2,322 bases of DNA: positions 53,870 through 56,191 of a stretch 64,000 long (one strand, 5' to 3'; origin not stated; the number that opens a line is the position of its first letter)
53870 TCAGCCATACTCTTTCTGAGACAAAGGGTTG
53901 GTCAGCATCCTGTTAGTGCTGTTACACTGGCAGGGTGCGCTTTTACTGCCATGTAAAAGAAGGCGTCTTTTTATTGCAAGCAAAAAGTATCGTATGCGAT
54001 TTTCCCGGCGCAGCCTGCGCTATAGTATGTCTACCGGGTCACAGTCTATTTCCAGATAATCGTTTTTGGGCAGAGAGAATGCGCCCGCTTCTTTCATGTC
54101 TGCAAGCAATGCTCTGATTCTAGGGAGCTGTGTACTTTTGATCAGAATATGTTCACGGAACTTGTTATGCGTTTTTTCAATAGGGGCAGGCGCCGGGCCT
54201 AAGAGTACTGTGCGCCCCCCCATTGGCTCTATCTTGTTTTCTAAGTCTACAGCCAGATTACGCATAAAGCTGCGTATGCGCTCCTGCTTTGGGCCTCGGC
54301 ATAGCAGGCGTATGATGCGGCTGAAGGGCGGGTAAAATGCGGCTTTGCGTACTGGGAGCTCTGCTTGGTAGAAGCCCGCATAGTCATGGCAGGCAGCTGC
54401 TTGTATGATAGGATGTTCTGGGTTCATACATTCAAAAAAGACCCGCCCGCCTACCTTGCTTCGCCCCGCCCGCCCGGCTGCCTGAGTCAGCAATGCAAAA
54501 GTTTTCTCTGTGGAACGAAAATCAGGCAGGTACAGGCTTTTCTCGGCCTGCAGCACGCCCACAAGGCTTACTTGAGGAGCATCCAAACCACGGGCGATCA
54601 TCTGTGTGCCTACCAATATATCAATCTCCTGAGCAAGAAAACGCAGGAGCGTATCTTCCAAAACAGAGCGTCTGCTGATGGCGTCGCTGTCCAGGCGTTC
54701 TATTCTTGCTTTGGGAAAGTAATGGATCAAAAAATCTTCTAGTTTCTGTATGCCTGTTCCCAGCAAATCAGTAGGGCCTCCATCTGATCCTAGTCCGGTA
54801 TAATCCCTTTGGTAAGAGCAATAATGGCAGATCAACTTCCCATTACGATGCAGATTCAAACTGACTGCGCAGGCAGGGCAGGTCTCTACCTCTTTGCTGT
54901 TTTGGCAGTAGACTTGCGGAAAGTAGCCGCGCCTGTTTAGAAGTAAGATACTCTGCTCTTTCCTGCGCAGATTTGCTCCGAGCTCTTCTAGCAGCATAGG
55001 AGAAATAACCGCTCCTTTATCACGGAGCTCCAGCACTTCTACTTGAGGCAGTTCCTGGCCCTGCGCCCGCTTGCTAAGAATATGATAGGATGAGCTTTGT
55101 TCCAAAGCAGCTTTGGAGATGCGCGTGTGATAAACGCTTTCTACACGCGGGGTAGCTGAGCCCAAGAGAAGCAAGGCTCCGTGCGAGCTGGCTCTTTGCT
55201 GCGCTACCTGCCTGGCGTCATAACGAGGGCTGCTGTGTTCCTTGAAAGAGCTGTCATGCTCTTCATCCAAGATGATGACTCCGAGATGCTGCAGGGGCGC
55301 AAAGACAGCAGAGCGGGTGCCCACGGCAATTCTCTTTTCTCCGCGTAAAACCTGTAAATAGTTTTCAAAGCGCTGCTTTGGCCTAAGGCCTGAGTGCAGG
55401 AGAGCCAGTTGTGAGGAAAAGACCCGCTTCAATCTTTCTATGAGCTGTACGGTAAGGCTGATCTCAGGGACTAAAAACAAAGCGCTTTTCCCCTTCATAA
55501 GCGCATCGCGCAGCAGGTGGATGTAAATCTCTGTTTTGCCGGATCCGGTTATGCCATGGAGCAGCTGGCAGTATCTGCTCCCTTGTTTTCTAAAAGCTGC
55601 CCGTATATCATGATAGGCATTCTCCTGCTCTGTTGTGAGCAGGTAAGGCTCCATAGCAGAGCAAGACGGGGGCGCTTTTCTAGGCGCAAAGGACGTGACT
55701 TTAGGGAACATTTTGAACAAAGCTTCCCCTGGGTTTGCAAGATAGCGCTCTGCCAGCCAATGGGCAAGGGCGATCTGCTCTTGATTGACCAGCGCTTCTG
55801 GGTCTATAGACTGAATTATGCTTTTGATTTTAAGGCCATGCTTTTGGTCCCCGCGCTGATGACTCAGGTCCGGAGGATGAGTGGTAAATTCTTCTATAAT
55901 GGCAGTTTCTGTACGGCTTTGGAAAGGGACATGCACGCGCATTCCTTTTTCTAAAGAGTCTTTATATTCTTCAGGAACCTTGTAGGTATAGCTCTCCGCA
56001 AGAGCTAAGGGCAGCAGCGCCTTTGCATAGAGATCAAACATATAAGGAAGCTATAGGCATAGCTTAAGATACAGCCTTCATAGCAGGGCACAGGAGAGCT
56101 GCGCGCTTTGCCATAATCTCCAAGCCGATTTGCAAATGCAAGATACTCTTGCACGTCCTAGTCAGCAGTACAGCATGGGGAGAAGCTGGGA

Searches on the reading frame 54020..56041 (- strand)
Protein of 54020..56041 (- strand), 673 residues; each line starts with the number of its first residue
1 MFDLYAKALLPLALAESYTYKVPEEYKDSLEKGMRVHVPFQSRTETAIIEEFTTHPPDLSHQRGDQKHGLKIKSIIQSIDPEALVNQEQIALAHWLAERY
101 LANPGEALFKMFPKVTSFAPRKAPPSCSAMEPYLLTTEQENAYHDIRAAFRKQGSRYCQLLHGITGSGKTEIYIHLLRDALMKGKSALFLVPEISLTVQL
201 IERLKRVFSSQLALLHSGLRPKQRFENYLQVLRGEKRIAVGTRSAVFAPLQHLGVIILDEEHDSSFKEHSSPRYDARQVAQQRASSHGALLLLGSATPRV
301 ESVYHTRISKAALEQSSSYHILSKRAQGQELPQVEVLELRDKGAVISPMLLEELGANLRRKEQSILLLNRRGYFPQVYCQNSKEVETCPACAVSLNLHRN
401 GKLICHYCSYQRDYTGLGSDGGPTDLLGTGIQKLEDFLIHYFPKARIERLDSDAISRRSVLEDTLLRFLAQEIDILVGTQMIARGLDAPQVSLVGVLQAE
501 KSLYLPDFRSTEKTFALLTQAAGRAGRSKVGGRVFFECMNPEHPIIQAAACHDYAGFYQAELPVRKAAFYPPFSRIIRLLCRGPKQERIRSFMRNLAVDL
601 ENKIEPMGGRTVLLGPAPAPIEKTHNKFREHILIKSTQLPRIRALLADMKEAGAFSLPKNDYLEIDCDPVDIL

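Call 15: search_protein_families(library=pfam, proteins=[window:54020-56041:-])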
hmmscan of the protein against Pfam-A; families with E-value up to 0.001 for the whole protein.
window:54020-56041:- (673 aa): 6 families
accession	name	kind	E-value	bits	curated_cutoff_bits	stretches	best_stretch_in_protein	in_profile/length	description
PF17764.6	PriA_3primeBD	-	8.7e-20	70.8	22.7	1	9-113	3-96/96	3'DNA-binding domain (3'BD)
PF18074.6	PriA_C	-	5.9e-17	62.7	26.9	1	572-669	1-95/95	Primosomal protein N C-terminal domain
PF00270.35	DEAD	-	4.5e-15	56.2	26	1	160-302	18-163/167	DEAD/DEAH box helicase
PF04851.21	ResIII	-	7e-15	55.8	22.5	1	135-299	4-163/164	Type III restriction enzyme, res subunit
PF00271.37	Helicase_C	-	1e-10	42.3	23.5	1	434-528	28-109/110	Helicase conserved C-terminal domain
PF18319.7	Zn_ribbon_PriA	-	7.7e-07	29.4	26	1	388-412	1-26/27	PriA DNA helicase Cys-rich region (CRR) domain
